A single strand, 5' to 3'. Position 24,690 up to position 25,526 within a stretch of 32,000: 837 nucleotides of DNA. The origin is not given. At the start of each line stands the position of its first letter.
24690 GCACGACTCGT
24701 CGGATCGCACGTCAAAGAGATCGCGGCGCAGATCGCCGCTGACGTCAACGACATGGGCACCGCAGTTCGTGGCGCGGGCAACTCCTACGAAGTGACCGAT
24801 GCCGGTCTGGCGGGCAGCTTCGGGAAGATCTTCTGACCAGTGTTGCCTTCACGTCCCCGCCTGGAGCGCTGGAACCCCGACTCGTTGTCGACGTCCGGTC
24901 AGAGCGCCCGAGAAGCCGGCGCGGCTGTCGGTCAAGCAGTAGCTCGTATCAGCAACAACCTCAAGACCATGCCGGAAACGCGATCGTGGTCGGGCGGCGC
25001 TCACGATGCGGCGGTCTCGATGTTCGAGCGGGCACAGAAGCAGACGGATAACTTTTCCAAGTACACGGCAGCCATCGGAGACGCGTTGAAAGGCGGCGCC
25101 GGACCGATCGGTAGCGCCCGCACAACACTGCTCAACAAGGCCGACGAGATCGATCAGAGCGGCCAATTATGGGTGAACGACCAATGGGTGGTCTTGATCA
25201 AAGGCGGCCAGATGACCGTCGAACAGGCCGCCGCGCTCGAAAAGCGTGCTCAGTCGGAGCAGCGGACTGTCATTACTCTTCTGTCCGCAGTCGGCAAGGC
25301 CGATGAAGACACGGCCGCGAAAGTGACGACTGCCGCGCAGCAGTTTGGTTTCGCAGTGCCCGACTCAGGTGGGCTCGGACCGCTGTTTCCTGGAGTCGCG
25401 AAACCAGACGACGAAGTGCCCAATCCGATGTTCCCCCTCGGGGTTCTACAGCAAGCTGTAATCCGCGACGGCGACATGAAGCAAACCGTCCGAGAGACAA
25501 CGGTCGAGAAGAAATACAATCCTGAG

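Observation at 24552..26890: Orphan ESX (type VII)-style toxin-immunity cassette: small YxxxD partner, WxG-led modular effector, ATGA-coupled membrane immunity candidate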

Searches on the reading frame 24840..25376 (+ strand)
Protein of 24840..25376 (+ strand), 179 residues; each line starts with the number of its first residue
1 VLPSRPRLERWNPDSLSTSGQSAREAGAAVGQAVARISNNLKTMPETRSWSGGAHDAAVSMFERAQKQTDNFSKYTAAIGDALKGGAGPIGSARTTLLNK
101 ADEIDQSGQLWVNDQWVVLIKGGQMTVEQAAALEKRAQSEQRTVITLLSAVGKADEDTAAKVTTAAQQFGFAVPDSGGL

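Call 32: search_protein_representatives(protein=window:24840-25376:+)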
Query: 179 residues. Proteins with E-value up to 0.001 (for the whole library): 97; up to 1e-10: 71; up to 1e-30: 19. The best 97 are listed.
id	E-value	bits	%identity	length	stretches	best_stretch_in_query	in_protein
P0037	4.3e-58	212.2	64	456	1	1-176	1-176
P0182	4.7e-56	205.6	61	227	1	8-175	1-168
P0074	6.4e-54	198.7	56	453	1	1-179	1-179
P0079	1.2e-50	188.1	55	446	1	1-175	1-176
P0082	5.5e-50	185.9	57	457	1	1-179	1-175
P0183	1.8e-42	161.4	57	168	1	8-148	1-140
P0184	2.5e-41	157.7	53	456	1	1-176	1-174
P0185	2.2e-40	154.7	46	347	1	1-176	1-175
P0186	4.8e-39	150.3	47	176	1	1-175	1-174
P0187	3.2e-38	147.6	54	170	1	1-146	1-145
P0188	1.9e-37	145.1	46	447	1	1-175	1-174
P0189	4.9e-36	140.5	45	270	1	1-176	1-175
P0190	6.3e-36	140.2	47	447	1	1-173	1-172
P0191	4.7e-35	137.3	50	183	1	1-161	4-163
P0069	1.2e-34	136.1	61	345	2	1-96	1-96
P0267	4.3e-05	39.9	33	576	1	1-176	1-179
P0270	4.5e-04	36.6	33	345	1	5-123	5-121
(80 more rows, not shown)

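Call 92: find_encoding_contigs(protein=P0267, flank=4000, max_places=2)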
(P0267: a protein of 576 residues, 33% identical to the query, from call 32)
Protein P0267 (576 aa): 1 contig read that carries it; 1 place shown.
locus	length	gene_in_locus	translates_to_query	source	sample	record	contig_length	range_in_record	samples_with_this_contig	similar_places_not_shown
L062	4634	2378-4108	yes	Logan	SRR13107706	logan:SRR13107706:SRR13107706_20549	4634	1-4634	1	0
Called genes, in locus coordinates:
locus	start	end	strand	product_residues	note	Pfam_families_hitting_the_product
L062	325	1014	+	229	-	PF04264:YceI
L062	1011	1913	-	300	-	PF04116:FA_hydroxylase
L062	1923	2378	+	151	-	-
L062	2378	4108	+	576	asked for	PF06259:Abhydrolase_8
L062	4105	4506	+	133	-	-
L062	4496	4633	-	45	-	?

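Call 93: find_encoding_contigs(protein=P0270, flank=4000, max_places=2)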
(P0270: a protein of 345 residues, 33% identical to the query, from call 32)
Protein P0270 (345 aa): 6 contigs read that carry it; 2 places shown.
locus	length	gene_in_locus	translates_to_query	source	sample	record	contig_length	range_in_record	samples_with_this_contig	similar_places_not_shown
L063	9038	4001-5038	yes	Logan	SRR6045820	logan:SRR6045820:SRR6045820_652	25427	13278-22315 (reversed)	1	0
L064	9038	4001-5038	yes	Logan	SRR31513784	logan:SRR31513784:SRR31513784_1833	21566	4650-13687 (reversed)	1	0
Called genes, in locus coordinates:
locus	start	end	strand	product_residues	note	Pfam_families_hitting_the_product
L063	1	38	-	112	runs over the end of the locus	PF14230:DUF4333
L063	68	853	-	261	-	PF14230:DUF4333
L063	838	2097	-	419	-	-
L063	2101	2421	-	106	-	PF06013:WXG100, PF10824:T7SS_ESX_EspC (weak)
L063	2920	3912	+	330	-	PF00182:Glyco_hydro_19 (weak)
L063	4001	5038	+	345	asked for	PF06013:WXG100 (weak), PF05257:CHAP (faint)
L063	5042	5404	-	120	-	-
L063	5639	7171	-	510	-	PF08817:YukD, PF19053:EccD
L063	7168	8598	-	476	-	PF01656:CbiA, PF06564:CBP_BcsQ (faint), PF13614:AAA_31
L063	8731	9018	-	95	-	PF06013:WXG100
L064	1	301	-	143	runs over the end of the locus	-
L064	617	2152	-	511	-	PF18625:EspB_PE, PF21856:EspB_PPE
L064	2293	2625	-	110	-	PF14230:DUF4333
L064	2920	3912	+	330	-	PF00182:Glyco_hydro_19 (weak)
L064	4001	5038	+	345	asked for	PF06013:WXG100 (weak), PF05257:CHAP (faint)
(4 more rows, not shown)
